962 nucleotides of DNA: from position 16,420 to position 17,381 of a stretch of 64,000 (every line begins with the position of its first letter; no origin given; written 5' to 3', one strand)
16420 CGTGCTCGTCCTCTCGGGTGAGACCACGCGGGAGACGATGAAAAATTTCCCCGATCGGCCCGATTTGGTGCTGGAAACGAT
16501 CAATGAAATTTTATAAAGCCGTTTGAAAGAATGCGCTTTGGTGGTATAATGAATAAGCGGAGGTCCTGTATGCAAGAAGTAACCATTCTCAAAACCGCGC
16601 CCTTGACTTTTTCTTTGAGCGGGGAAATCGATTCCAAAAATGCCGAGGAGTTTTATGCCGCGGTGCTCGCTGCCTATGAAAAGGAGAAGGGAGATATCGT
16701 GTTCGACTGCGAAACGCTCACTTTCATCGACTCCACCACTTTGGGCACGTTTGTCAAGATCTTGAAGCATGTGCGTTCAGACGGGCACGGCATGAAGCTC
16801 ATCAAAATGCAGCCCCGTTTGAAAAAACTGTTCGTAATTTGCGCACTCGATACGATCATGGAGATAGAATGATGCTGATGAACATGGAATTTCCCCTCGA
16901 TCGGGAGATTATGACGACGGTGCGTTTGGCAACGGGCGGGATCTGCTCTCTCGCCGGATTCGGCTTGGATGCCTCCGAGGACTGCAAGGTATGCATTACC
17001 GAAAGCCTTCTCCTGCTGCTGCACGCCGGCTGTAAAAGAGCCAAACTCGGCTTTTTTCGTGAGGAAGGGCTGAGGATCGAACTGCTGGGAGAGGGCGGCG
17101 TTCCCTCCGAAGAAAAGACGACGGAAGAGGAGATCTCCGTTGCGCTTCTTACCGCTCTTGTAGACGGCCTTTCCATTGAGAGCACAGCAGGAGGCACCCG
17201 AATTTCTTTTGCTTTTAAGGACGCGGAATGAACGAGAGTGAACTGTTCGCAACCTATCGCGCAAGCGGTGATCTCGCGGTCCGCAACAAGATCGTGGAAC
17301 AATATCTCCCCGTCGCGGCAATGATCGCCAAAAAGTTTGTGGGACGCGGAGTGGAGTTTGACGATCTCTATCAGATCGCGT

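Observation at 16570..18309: Atypical partner-switching operon: STAS, degenerate anti-sigma, sigma, and a second mini HATPase after the sigma gene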

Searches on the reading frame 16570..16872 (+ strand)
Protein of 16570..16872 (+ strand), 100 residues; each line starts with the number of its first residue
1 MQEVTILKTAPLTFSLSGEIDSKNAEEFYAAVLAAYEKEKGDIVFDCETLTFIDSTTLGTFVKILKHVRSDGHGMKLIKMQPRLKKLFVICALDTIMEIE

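Call 3: search_protein_families(library=pfam, proteins=[window:16570-16872:+], max_evalue=1)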
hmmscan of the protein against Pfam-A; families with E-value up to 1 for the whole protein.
window:16570-16872:+ (100 aa): 4 families
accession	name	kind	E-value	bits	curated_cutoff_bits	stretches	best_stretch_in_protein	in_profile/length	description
PF01740.26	STAS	-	2.9e-17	62.8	22.6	1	12-99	11-99/106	STAS domain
PF13466.11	STAS_2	-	1.5e-12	48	29.2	1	15-92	2-78/80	STAS domain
PF09345.15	SiaC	-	0.01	16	24.5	1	12-68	17-76/120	SiaC family regulatory phosphoprotein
PF11964.13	SpoIIAA-like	-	0.092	13.9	25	1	13-72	3-58/106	SpoIIAA-like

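Call 4: search_protein_families(library=ncbifam, proteins=[window:16570-16872:+], max_evalue=1)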
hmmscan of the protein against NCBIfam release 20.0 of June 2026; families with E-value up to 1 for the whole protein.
window:16570-16872:+ (100 aa): 8 families
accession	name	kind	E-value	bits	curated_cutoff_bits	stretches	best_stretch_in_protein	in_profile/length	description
TIGR00377.1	ant_ant_sig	superfamily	1.6e-18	66.6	53.45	1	14-99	16-102/108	anti-sigma factor antagonist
TIGR02886.1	spore_II_AA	equivalog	5.4e-13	48.9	114.75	1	11-99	9-98/106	anti-sigma F factor antagonist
NF033618.0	mlaB_1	equivalog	0.00034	21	90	1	13-97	11-92/94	lipid asymmetry maintenance protein MlaB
NF002134.0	PRK00971.1-4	equivalog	0.0037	16.1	557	1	13-86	331-403/429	glutaminase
NF008660.1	PRK11660.1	equivalog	0.0045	15.4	614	1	13-88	467-540/572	C4-dicarboxylic acid transporter DauA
NF047705.1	slr1659_superfam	superfamily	0.029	14.7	100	1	13-72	18-80/111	slr1659 superfamily regulator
TIGR00815.1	sulP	subfamily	0.035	12.6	380.45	1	24-85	470-541/565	sulfate permease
NF052652.1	YtvA_fam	equivalog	0.046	13.3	250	1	13-85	147-220/243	YtvA family blue-light photoreceptor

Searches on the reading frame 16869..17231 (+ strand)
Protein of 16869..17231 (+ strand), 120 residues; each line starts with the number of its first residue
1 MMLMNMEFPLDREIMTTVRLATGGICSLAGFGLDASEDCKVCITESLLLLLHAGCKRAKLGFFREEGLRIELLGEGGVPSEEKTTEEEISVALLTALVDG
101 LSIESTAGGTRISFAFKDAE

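Call 3: search_protein_families(library=pfam, proteins=[window:16869-17231:+], max_evalue=1)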
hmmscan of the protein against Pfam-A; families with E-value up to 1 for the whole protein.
window:16869-17231:+ (120 aa): 1 family
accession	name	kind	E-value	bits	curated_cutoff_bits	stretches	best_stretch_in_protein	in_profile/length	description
PF13581.12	HATPase_c_2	-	0.034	14.6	27.4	1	68-114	67-125/127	Histidine kinase-like ATPase domain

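Call 4: search_protein_families(library=ncbifam, proteins=[window:16869-17231:+], max_evalue=1)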
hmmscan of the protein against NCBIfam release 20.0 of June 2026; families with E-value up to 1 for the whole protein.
window:16869-17231:+ (120 aa): 2 families
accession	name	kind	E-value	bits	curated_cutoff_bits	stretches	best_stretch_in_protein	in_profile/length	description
NF003144.0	PRK04069.1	equivalog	1.7e-05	24.3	145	1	4-47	8-51/161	anti-sigma B factor RsbW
TIGR01924.1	rsbW_low_gc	equivalog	0.0001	21.8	155.05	1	4-47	8-51/159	anti-sigma B factor RsbW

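Call 6: find_homologous_proteins(query=window:16869-17231:+, max_evalue=0.001)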
Query window:16869-17231:+ (120 aa): 192 proteins with E <= 0.001 among 222 candidates; the best 120 are listed.
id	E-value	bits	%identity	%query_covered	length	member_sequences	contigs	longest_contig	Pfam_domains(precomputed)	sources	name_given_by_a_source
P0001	7.9e-69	247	99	100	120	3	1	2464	-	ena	-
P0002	6.5e-50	186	76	98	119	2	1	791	-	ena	-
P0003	9.7e-50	185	74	98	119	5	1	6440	-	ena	-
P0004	8.7e-48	179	76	97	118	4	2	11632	-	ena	-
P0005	2.2e-46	174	74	97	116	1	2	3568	-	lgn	-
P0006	1.1e-44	169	73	98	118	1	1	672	-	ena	-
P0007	2.5e-42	161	71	98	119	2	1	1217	-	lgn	-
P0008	1.9e-41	158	69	97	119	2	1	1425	-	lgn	-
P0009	8.6e-40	153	67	98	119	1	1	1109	-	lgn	-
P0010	8.1e-39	150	63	97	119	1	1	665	-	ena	-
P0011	1.5e-38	149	68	100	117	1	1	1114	-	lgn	-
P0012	2.7e-38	148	65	97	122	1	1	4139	-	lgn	-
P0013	5.2e-38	147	62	98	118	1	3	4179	-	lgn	-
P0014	6.5e-38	147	67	98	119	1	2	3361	-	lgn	-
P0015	6.8e-38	147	65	97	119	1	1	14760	-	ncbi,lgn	-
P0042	1.6e-29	120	55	96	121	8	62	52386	-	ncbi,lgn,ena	-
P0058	4.3e-28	115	56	97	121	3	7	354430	-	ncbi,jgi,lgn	jgi:hypothetical protein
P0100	9.6e-26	108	50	95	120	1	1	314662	-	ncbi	-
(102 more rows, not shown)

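Call 10: find_related_loci(query=A1, collection=genome_contigs, flank=6000)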
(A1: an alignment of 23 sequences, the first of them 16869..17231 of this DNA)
Query A1 (120 aa) in genome_contigs; peptide patterns used: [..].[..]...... (x = any residue, [..] = any of these).
97 stretches matched a pattern; 82 encode a relative of the query (tblastn E <= 1e-3); the best 80 are kept; 80 distinct loci.
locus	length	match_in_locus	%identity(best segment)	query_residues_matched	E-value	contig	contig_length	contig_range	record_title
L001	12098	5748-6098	74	1-117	5e-56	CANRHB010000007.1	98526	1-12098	MAG: uncultured Clostridia bacterium isolate Lapin-020__bin46 genome assembly, contig: Lapin-020__NODE_151_length_98526_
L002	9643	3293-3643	76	1-117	1e-55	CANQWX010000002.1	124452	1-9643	MAG: uncultured Clostridia bacterium isolate Lapin-020__bin18 genome assembly, contig: Lapin-020__NODE_84_length_124452_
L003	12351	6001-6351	73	1-117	2e-54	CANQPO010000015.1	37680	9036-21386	MAG: uncultured Clostridia bacterium isolate Lapin-012__bin43 genome assembly, contig: Lapin-012__NODE_1792_length_37680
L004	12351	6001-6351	74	1-117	9e-52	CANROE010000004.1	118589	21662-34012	MAG: uncultured Clostridia bacterium isolate Lapin-020__bin38 genome assembly, contig: Lapin-020__NODE_90_length_118589_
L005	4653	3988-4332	69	2-117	8e-46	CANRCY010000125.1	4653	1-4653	MAG: uncultured Clostridia bacterium isolate Lapin-026__bin67 genome assembly, contig: Lapin-026__NODE_24586_length_4653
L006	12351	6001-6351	61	1-117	3e-42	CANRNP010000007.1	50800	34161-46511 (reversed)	MAG: uncultured Clostridia bacterium isolate Lapin-021__bin56 genome assembly, contig: Lapin-021__NODE_804_length_50800_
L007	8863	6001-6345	65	1-116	7e-40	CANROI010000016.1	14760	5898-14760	MAG: uncultured Clostridia bacterium isolate Lapin-020__bin45 genome assembly, contig: Lapin-020__NODE_5598_length_14760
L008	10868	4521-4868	63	3-116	3e-38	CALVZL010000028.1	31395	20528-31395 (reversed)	MAG: uncultured Clostridia bacterium isolate E27__bin197 genome assembly, contig: E27__k127_3022572, whole genome shotgu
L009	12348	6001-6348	62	1-117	3e-38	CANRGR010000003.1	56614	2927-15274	MAG: uncultured Clostridia bacterium isolate Lapin-021__bin46 genome assembly, contig: Lapin-021__NODE_674_length_56614_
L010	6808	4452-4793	60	3-116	8e-38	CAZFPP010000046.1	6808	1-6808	MAG TPA_asm: uncultured Clostridia bacterium isolate SRP222994_co1_82 genome assembly, contig: NODE_22630_length_6808_co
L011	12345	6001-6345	59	1-116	7e-36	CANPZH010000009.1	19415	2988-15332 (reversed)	MAG: uncultured Clostridia bacterium isolate Lapin-002__bin41 genome assembly, contig: Lapin-002__NODE_3620_length_19415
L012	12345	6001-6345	57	3-116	1e-34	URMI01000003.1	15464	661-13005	uncultured Clostridia bacterium isolate UMGS1133 genome assembly, contig: NODE_80_length_15464_cov_4.48206, whole genome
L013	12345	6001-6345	56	3-116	3e-34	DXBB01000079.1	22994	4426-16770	MAG TPA_asm: Candidatus Gallimonas intestinavium isolate ChiW7-2402 ChiW7__C121983_L22994_SAMN06858607, whole genome sho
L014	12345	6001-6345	56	3-116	3e-33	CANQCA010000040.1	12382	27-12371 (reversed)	MAG: uncultured Clostridia bacterium isolate Lapin-002__bin90 genome assembly, contig: Lapin-002__NODE_6639_length_12382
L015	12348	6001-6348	55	3-117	2e-33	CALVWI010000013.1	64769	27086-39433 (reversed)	MAG: uncultured Clostridia bacterium isolate BRZ_FB__bin42 genome assembly, contig: BRZ_FB__NODE_606_length_64769_cov_32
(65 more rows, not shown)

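Call 14: search_solved_structures(query=A1, max_evalue=10, show_alignments=3)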
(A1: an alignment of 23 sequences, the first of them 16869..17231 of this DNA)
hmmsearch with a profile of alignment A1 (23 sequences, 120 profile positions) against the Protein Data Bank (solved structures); distinct sequences matched with E-value up to 10: 3.
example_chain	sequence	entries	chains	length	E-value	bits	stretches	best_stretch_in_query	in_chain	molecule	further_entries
6m36_A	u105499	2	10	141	2.2e-06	30.9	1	4-81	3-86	Serine-protein kinase RsbW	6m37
8jzt_B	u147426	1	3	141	0.0029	20.8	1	5-109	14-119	Anti-sigma-F factor RsbW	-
8ih8_C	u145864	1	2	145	0.0033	20.6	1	5-109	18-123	Anti-sigma-F factor RsbW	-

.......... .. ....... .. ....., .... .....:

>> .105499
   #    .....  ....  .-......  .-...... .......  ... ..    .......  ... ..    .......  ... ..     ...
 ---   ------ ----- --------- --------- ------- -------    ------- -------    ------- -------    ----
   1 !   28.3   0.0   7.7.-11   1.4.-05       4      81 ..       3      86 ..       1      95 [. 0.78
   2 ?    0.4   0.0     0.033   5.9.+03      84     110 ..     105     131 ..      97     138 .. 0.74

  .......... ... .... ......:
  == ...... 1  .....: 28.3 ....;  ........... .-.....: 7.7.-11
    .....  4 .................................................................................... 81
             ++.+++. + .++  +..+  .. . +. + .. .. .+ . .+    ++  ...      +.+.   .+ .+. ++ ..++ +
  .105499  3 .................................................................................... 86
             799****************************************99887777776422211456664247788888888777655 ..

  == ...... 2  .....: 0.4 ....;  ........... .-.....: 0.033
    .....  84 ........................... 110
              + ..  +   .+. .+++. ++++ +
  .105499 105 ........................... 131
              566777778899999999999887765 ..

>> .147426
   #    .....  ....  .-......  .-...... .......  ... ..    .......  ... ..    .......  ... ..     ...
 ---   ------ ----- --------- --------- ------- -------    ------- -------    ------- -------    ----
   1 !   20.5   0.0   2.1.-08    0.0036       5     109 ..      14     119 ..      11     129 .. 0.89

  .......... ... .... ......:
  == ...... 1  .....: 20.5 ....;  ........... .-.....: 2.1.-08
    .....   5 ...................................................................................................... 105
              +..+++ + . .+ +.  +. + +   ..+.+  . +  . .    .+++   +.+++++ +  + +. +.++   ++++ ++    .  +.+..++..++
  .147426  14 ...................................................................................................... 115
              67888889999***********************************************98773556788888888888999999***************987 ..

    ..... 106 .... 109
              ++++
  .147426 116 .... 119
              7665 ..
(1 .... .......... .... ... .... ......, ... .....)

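Call 24: predict_structure(alignment_id=A3)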
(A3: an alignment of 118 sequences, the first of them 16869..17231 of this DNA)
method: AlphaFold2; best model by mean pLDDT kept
length: 120 residues; sequences in the alignment: 118
mean_pLDDT: 92.7   pTM: 0.87
mean pLDDT of the five models: 92.7, 92.6, 92.3, 92.3, 91.8
residues with pLDDT >= 90: 98; 70-90: 17; 50-70: 4; < 50: 1
segments of 3 or more residues with pLDDT < 50: none
pLDDT, mean of each block of 10 residues (from residue 1): 96 94 96 95 97 95 95 87 85 96 91 85
secondary structure, 60 per line:
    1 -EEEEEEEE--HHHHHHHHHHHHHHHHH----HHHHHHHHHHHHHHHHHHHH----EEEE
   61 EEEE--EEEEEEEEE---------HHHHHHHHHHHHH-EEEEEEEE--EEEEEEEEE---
elements in order: E2-9 H12-28 H33-52 E57-64 E67-75 H85-97 E99-106 E109-117

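Call 28: fold_search(model_id=the predicted structure, library=pdb)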
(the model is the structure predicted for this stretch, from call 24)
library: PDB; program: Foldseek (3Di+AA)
matches with E <= 10: 504; with E <= 0.001: 21
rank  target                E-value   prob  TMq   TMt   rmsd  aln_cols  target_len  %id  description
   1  6m36_A                7.9e-08  1.00  0.71  0.82   2.6       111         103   19  The crystal structure of B. subtilis RsbV/RsbW complex in the monoclinic crystal form (released 2020-07-15)
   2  6m37_A                1.5e-07  1.00  0.69  0.73   3.6       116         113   19  The crystal structure of B. subtilis RsbV/RsbW complex in the hexagonal crystal form (released 2020-07-15)
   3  6m37_C                2.4e-07  1.00  0.69  0.72   3.5       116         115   20  The crystal structure of B. subtilis RsbV/RsbW complex in the hexagonal crystal form (released 2020-07-15)
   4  6m36_G                3.3e-07  1.00  0.71  0.81   2.8       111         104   20  The crystal structure of B. subtilis RsbV/RsbW complex in the monoclinic crystal form (released 2020-07-15)
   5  6m36_E                4.4e-07  1.00  0.68  0.81   2.9       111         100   19  The crystal structure of B. subtilis RsbV/RsbW complex in the monoclinic crystal form (released 2020-07-15)
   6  6m36_C                4.4e-07  1.00  0.65  0.73   3.8       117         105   18  The crystal structure of B. subtilis RsbV/RsbW complex in the monoclinic crystal form (released 2020-07-15)
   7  6m36_I                1.0e-06  1.00  0.71  0.80   2.8       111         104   20  The crystal structure of B. subtilis RsbV/RsbW complex in the monoclinic crystal form (released 2020-07-15)
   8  8ih8_D                1.5e-06  1.00  0.73  0.68   3.3       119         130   17  anti-sigmaF factor and Anti-sigmaF factor antagonist complex(usfx-RsfB) (released 2024-02-28)
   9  6m36_O                2.2e-06  1.00  0.70  0.84   2.9       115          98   20  The crystal structure of B. subtilis RsbV/RsbW complex in the monoclinic crystal form (released 2020-07-15)
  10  1tid_C                4.0e-06  1.00  0.78  0.70   3.3       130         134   15  Crystal Structures of the ADP and ATP bound forms of the Bacillus Anti-sigma factor SpoIIAB in complex with the Anti-a (released 2004-06-15)
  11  8ih8_C                4.3e-06  1.00  0.70  0.65   3.9       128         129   15  anti-sigmaF factor and Anti-sigmaF factor antagonist complex(usfx-RsfB) (released 2024-02-28)
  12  1tid_A                6.6e-06  1.00  0.77  0.69   4.0       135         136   15  Crystal Structures of the ADP and ATP bound forms of the Bacillus Anti-sigma factor SpoIIAB in complex with the Anti-a (released 2004-06-15)
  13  1l0o_A                2.6e-05  1.00  0.82  0.71   3.6       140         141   16  Crystal Structure of the Bacillus stearothermophilus Anti-Sigma Factor SpoIIAB with the Sporulation Sigma Factor Sigma (released 2002-04-03)
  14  1th8_A                2.9e-05  1.00  0.83  0.76   3.1       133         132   15  Crystal Structures of the ADP and ATP bound forms of the Bacillus Anti-sigma factor SpoIIAB in complex with the Anti-a (released 2004-06-15)
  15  1thn_A                3.1e-05  1.00  0.76  0.68   3.4       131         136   15  Crystal Structures of the ADP and ATP bound forms of the Bacillus Anti-sigma factor SpoIIAB in complex with the Anti-a (released 2004-06-15)
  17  8jzt_B                8.2e-05  1.00  0.79  0.73   2.7       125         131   14  The sigF and anti-sigma factor complex (released 2024-10-16)
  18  8jzt_D                8.7e-05  1.00  0.79  0.73   2.7       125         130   15  The sigF and anti-sigma factor complex (released 2024-10-16)
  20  8jzt_F                4.0e-04  1.00  0.74  0.67   3.0       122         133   16  The sigF and anti-sigma factor complex (released 2024-10-16)
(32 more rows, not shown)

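Call 52: list_cluster_members(proteins=[P0058, P0042, P0175, P0188, P0100, P0199])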
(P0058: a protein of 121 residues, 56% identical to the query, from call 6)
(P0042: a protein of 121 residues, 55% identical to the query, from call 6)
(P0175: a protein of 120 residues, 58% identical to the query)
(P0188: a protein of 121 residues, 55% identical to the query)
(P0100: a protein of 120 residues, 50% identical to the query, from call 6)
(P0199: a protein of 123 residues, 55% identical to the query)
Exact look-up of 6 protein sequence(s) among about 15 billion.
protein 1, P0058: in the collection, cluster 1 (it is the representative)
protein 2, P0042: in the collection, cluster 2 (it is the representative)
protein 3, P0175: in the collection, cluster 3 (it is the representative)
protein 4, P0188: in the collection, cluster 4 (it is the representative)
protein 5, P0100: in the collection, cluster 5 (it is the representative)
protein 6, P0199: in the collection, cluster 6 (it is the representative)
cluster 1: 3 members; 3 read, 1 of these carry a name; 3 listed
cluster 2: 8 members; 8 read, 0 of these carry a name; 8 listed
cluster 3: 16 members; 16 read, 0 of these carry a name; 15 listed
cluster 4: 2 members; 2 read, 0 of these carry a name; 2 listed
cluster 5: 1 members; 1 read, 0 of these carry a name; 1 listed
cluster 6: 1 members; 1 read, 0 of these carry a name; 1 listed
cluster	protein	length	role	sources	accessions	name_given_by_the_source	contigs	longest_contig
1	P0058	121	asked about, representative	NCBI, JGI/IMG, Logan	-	hypothetical protein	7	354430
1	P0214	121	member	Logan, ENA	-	-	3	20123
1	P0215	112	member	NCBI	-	-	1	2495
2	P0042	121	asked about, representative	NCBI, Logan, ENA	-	-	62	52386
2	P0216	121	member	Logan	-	-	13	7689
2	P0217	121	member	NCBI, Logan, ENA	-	-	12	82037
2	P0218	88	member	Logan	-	-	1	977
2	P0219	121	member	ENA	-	-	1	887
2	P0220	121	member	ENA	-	-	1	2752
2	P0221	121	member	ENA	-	-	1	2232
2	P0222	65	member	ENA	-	-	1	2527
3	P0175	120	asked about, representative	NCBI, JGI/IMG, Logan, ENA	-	-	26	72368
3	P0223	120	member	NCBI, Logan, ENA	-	-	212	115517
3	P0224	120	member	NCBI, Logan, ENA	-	-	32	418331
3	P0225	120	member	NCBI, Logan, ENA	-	-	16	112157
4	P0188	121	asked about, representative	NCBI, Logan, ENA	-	-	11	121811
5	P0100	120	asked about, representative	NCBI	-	-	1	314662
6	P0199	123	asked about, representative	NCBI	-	-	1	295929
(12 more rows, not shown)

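Call 58: find_homologous_proteins(query=A3, max_evalue=0.001)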
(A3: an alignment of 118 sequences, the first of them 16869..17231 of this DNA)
Query A3 (118 sequences) (120 aa, profile of the alignment): 1122 proteins with E <= 0.001 among 8000 candidates; the best 120 are listed.
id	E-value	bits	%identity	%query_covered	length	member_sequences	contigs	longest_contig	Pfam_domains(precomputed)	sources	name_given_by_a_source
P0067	5.1e-49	183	52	88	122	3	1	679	-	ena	-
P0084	7.8e-49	182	50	95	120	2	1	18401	-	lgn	-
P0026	1.7e-48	181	63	95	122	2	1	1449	-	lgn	-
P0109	1.8e-48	181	52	95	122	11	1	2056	-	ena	-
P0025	3.0e-48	181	63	95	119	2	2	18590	-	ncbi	-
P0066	4.1e-48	180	51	98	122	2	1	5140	-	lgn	-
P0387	8.4e-48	179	49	97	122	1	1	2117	-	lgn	-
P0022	9.1e-48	179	61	95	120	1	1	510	-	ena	-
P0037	9.6e-48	179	57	95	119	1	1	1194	-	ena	-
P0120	1.5e-47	178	49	95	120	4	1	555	-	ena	-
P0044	1.7e-47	178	54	88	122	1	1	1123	-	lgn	-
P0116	1.7e-47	178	50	95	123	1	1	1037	-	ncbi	-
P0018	2.0e-47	178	62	98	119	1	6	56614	-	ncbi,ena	-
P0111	2.3e-47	178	50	95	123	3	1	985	-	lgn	-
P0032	2.7e-47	177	58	95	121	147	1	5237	-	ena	-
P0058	1.0e-45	172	56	97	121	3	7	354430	-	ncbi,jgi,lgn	jgi:hypothetical protein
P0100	1.2e-45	172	50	95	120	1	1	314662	-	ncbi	-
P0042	1.7e-45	172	55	96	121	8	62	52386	-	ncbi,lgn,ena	-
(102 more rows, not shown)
